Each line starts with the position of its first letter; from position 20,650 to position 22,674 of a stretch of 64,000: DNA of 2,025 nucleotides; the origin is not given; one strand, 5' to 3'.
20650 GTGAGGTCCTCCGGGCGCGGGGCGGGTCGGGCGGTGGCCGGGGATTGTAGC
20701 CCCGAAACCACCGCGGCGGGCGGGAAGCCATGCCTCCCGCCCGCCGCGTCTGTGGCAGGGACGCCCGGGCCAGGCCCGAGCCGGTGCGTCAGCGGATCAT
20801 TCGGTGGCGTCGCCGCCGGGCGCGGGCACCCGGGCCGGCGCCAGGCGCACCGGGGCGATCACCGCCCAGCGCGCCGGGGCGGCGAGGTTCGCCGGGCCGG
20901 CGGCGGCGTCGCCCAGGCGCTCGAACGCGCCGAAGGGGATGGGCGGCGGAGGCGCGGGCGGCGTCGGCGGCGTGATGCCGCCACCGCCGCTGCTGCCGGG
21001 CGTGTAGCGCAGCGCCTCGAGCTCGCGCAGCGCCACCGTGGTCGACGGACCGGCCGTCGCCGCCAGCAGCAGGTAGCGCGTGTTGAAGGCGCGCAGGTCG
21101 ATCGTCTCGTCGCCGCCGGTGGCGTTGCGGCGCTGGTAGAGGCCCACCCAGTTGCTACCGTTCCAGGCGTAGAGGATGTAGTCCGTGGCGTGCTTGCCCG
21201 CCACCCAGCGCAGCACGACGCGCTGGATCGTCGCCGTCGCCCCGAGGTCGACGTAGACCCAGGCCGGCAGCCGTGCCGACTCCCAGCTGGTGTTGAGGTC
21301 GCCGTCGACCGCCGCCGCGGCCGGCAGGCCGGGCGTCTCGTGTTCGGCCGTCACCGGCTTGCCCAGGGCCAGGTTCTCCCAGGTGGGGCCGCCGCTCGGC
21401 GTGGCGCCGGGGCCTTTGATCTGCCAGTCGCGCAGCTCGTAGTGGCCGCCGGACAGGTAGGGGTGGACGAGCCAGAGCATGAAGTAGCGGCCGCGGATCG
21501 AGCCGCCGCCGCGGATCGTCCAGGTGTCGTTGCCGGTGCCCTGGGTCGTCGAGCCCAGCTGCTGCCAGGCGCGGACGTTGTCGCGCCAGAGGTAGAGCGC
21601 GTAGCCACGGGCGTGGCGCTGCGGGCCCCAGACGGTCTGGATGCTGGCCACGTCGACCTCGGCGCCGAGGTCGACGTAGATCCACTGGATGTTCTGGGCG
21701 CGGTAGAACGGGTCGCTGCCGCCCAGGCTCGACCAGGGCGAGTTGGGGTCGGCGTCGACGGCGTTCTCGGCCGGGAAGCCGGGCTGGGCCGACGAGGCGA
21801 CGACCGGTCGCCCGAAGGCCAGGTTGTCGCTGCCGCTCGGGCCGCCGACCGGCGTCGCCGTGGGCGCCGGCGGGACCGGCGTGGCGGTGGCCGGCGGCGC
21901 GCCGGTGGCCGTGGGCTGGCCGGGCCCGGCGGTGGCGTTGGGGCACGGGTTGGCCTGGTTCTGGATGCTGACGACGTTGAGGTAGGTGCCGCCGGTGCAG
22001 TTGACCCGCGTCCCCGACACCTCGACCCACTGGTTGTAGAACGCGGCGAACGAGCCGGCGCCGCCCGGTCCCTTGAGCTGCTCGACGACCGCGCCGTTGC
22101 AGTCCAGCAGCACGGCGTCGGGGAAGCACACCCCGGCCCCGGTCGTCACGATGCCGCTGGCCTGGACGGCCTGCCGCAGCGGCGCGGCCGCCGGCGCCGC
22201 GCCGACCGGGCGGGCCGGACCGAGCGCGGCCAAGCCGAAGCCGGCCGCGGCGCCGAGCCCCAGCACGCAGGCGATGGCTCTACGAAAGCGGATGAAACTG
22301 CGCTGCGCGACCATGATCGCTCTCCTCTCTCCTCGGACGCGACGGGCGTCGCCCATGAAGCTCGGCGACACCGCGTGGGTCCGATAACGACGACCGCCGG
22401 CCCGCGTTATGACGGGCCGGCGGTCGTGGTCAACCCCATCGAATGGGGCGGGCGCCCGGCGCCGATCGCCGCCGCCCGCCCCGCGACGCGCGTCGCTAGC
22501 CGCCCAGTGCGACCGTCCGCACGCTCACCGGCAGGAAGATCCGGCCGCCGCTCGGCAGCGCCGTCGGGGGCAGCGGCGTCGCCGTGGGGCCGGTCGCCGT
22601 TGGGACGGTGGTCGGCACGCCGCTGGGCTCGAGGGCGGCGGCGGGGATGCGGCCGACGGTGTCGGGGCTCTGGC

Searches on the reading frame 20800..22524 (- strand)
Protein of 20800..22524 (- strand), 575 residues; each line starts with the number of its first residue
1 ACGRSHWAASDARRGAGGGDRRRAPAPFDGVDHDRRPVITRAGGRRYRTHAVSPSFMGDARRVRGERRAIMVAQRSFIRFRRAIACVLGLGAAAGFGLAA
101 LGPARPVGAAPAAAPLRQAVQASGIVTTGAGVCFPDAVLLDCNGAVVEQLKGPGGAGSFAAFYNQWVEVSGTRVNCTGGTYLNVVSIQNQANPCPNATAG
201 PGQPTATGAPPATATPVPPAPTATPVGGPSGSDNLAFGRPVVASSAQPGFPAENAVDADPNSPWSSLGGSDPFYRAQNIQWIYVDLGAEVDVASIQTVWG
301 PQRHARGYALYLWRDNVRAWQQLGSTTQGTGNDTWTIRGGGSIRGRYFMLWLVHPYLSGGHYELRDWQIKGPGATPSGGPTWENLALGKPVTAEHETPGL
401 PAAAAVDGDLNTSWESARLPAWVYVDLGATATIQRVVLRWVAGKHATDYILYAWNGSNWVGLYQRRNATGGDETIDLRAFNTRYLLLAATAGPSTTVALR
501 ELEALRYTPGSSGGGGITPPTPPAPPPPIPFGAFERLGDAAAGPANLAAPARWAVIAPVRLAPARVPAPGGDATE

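Call 69: search_protein_families(library=pfam, proteins=[window:20800-22524:-], max_evalue=0.00001)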
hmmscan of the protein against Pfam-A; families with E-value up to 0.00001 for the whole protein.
window:20800-22524:- (575 aa): 2 families
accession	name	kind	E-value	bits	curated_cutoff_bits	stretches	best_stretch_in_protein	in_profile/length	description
PF00754.31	F5_F8_type_C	-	9.5e-29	100.5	28.2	2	242-354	3-114/127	F5/8 type C domain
PF22633.2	F5_F8_type_C_2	-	4.5e-24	85.3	27.8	2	405-485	2-89/91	NedA-like, galactose-binding domain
